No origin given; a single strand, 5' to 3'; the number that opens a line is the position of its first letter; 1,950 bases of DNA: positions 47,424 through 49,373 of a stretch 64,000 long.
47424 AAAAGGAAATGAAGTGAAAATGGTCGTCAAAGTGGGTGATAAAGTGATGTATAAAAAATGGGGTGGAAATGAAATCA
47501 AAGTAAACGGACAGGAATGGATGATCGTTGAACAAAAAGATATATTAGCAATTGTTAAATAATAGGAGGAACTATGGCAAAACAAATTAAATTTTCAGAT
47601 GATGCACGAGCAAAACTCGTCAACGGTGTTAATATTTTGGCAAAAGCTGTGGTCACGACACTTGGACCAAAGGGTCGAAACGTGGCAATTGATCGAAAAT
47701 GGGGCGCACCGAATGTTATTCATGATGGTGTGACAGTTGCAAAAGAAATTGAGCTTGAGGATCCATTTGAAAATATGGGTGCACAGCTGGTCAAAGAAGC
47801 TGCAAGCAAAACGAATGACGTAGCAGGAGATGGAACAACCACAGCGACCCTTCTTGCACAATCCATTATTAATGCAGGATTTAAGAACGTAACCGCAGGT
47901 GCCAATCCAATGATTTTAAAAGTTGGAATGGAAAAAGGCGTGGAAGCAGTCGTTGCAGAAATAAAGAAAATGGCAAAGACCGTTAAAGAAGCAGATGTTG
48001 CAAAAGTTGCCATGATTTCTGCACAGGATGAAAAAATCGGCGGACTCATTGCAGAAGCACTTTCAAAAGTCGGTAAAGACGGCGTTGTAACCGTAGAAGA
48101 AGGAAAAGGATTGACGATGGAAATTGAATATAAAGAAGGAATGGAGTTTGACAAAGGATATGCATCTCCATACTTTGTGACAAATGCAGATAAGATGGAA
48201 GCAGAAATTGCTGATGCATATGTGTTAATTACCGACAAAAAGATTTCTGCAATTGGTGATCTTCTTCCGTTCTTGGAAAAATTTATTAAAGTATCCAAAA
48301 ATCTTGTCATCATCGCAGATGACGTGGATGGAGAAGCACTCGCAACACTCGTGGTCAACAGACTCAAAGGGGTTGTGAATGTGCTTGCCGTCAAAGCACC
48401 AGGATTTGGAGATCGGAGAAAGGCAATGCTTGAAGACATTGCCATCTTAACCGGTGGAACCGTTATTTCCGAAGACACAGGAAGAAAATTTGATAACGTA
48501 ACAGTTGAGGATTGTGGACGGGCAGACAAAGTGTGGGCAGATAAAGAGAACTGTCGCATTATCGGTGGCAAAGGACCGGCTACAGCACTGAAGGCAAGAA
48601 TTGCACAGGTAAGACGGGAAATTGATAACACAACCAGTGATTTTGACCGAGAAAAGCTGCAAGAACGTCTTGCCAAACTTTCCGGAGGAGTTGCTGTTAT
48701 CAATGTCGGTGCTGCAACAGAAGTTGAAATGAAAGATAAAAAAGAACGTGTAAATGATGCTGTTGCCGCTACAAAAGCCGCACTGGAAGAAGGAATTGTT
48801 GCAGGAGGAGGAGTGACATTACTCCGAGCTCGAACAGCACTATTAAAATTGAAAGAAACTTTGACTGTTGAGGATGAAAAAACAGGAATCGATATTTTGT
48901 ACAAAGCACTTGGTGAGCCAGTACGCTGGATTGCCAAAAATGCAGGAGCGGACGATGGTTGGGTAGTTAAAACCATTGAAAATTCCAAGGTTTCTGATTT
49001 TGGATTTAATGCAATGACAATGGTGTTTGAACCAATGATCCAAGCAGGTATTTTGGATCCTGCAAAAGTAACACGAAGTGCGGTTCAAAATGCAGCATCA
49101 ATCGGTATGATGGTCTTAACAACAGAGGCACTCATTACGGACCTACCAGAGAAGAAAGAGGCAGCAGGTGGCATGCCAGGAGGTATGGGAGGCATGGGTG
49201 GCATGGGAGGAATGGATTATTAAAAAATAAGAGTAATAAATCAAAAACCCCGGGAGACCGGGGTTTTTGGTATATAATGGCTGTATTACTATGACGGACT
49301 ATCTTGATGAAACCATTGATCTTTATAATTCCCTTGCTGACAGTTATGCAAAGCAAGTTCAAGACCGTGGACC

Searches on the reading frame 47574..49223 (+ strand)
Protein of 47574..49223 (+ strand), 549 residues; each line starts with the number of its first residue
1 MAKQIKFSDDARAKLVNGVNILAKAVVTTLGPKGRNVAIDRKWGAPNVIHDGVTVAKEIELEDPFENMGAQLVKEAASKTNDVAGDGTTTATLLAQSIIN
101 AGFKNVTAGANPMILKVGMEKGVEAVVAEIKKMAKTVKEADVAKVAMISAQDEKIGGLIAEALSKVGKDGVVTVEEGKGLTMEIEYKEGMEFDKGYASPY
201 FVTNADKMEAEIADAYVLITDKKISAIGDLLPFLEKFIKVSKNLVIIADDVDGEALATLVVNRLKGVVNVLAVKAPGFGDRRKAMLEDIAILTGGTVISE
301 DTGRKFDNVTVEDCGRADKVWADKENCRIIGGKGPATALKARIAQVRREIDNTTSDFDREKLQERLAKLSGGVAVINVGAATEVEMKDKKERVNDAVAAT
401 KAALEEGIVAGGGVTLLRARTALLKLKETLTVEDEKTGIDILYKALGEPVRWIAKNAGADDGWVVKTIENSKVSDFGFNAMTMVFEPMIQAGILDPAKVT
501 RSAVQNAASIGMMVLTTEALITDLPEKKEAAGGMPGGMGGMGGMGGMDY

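Call 75: search_protein_families(library=pfam, proteins=[window:47574-49223:+], max_evalue=0.00001)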
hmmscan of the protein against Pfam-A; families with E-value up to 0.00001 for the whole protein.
window:47574-49223:+ (549 aa): 1 family
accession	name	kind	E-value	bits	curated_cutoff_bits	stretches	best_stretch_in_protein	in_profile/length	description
PF00118.29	Cpn60_TCP1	-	6e-68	230.1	34.3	1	22-522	1-487/490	TCP-1/cpn60 chaperonin family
